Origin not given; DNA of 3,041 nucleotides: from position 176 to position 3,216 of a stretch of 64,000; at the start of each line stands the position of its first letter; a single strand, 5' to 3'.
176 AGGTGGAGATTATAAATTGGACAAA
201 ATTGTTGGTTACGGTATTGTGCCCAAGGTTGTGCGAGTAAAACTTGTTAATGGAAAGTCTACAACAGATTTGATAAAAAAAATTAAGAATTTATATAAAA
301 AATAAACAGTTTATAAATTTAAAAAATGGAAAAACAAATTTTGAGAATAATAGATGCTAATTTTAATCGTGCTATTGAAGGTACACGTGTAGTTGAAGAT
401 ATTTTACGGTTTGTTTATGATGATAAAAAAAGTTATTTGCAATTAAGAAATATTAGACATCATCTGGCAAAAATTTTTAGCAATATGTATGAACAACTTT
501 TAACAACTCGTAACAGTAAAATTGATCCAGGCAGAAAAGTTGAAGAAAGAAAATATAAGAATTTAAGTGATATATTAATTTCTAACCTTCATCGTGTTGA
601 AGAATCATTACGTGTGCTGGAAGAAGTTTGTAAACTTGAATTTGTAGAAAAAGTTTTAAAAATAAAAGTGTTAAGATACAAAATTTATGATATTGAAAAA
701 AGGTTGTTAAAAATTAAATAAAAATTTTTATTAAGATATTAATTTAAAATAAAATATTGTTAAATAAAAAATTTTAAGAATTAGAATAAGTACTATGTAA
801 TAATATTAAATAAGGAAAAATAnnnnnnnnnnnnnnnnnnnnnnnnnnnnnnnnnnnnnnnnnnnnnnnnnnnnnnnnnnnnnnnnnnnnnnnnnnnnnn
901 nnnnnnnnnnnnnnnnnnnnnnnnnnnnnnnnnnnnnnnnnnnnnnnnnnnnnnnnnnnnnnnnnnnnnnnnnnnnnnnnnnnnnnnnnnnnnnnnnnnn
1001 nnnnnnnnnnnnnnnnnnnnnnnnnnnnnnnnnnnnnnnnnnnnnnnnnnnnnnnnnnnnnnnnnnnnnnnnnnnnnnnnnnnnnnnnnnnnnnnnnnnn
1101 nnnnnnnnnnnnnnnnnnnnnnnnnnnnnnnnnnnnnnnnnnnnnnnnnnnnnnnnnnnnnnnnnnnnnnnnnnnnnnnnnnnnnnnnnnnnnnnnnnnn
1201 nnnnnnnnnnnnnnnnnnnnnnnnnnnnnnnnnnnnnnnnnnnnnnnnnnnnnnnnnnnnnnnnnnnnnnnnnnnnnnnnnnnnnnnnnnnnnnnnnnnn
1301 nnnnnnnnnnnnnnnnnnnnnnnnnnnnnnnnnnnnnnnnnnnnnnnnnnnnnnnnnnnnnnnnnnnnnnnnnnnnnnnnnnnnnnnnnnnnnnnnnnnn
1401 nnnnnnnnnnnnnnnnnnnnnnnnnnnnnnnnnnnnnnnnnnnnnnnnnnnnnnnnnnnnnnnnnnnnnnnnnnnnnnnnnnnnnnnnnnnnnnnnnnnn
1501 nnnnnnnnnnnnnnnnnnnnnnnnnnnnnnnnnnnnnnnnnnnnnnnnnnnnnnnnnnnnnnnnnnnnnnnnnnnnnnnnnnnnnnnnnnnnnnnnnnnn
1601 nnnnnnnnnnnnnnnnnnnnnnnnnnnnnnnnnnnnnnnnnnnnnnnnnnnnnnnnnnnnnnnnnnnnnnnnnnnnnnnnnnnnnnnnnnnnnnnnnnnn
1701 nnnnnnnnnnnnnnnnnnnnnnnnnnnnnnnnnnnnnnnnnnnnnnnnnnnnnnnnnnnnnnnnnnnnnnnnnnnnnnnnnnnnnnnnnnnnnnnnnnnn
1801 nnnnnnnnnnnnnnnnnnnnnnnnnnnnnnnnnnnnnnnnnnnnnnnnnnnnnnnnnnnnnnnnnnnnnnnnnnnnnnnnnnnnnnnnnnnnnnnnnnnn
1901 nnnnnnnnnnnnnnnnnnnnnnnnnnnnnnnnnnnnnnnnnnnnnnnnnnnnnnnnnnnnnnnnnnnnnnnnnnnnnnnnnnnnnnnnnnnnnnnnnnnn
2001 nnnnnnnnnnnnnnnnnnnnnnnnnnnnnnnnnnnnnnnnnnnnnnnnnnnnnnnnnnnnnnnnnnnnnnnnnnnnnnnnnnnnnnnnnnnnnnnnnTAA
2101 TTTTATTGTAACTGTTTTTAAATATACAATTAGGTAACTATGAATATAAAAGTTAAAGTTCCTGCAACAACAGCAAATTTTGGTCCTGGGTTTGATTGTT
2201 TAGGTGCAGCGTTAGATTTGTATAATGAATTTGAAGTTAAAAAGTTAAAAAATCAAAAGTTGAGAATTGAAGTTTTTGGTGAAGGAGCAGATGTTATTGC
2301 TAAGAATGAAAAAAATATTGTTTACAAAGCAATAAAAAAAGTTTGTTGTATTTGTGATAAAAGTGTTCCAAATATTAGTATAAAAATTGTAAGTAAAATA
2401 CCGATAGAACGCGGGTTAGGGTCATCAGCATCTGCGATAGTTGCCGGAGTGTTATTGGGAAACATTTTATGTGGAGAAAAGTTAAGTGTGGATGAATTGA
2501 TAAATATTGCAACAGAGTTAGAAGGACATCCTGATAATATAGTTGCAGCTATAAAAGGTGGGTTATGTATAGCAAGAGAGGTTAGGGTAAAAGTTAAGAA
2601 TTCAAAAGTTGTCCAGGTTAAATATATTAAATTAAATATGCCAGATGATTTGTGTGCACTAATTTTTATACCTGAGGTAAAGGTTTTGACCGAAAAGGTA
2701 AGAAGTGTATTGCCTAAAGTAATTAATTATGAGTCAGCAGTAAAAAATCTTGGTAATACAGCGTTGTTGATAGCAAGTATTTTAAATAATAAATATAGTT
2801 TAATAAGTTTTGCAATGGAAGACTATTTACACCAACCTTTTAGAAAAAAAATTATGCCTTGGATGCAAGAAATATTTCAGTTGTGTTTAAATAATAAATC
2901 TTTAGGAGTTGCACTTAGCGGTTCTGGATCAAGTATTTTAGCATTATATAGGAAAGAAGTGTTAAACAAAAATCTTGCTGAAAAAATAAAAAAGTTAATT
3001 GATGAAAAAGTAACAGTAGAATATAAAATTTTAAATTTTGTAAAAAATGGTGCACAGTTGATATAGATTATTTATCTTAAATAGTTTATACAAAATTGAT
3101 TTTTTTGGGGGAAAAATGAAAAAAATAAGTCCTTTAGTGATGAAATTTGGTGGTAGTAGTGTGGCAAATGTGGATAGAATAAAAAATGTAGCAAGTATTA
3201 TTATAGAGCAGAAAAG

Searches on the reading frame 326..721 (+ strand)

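Call 3: search_protein_families(library=pfam, proteins=[window:326-721:+], max_evalue=0.01)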
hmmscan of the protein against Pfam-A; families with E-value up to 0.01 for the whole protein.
window:326-721:+ (131 aa): 1 family
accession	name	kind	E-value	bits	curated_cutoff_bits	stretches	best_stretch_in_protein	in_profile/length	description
PF17792.6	ThiD2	-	8.9e-36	123.5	23.5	1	7-125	1-123/124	ThiD2 family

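Call 4: search_protein_families(library=ncbifam, proteins=[window:326-721:+], max_evalue=0.01)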
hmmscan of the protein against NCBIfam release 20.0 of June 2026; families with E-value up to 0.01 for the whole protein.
window:326-721:+ (131 aa): 1 family
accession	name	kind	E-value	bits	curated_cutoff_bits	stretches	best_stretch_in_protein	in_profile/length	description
NF002727.0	PRK02615.1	equivalog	2.1e-30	105.6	335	1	2-128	11-137/349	thiamine phosphate synthase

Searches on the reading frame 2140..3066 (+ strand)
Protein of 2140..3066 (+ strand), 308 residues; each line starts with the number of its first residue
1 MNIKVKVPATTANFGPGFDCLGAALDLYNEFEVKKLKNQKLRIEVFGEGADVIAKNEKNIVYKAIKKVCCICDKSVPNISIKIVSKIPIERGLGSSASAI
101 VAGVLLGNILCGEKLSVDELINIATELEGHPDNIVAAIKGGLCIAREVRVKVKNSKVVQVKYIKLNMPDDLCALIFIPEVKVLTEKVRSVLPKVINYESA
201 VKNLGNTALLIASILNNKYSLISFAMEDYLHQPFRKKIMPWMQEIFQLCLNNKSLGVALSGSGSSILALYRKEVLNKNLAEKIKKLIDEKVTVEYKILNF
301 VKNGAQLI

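Call 3: search_protein_families(library=pfam, proteins=[window:2140-3066:+], max_evalue=0.01)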
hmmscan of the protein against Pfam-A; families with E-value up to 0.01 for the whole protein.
window:2140-3066:+ (308 aa): 4 families
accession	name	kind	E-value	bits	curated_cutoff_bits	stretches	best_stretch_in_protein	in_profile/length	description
PF00288.32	GHMP_kinases_N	-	3.9e-18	65.9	22.3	1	59-141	1-87/87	GHMP kinases N terminal domain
PF08544.19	GHMP_kinases_C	-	8.3e-09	36.2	21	1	221-285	12-81/85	GHMP kinases C terminal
PF22700.2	MVD-like_N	-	0.0054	16.8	27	0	55-125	59-129/157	Diphosphomevalonate decarboxylase-like N-terminal domain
PF00268.27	Ribonuc_red_sm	-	0.0055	16.5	33.6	1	183-299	126-238/281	Ribonucleotide reductase, small chain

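Call 4: search_protein_families(library=ncbifam, proteins=[window:2140-3066:+], max_evalue=0.01)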
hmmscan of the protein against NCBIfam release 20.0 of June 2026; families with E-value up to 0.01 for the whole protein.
window:2140-3066:+ (308 aa): 16 families
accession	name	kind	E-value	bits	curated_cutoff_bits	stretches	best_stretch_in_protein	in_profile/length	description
TIGR00191.1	thrB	equivalog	2.5e-76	256.4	168.25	1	3-307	1-301/304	homoserine kinase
NF002288.1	PRK01212.1-4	equivalog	5.9e-55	186.4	194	1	4-296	1-290/303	homoserine kinase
NF011205.0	PRK14611.1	equivalog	3.5e-14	52.9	364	1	24-287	33-270/275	4-(cytidine 5'-diphospho)-2-C-methyl-D-erythritol kinase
TIGR00549.1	mevalon_kin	equivalog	8.7e-12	45.1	163.05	1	22-128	21-130/276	mevalonate kinase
NF002870.0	PRK03188.1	equivalog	1.1e-11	44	286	1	24-127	42-142/310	4-(cytidine 5'-diphospho)-2-C-methyl-D-erythritol kinase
NF011202.0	PRK14608.1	equivalog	3.5e-09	36.3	204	1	37-285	52-280/294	4-(cytidine 5'-diphospho)-2-C-methyl-D-erythritol kinase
NF003036.0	PRK03926.1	equivalog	1e-08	34.6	403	1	21-156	25-160/302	mevalonate kinase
TIGR00154.1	ispE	equivalog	6.7e-08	32.4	138.7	1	51-285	57-273/294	4-(cytidine 5'-diphospho)-2-C-methyl-D-erythritol kinase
NF011207.0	PRK14613.1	equivalog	3.4e-06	26.5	359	1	55-286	71-286/297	4-(cytidine 5'-diphospho)-2-C-methyl-D-erythritol kinase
TIGR01920.1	Shik_kin_archae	equivalog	5e-06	26.1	126.85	1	24-188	20-177/266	shikimate kinase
NF003216.0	PRK04181.1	equivalog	1.4e-05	25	191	1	43-127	46-135/257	4-(cytidine 5'-diphospho)-2-C-methyl-D-erythritol kinase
NF003006.0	PRK03817.1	equivalog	6.9e-05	22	443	1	21-138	25-147/352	galactokinase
NF040725.1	panto_kin_Meth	equivalog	0.00021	20.3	380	1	73-146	80-156/286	pantoate kinase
NF004568.0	PRK05905.1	equivalog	0.00025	20.8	321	1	26-269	39-255/261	4-(cytidine 5'-diphospho)-2-C-methyl-D-erythritol kinase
NF040726.1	BetaRFA-P_synth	equivalog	0.00068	18.8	328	0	30-123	35-128/327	beta-ribofuranosylaminobenzene 5'-phosphate synthase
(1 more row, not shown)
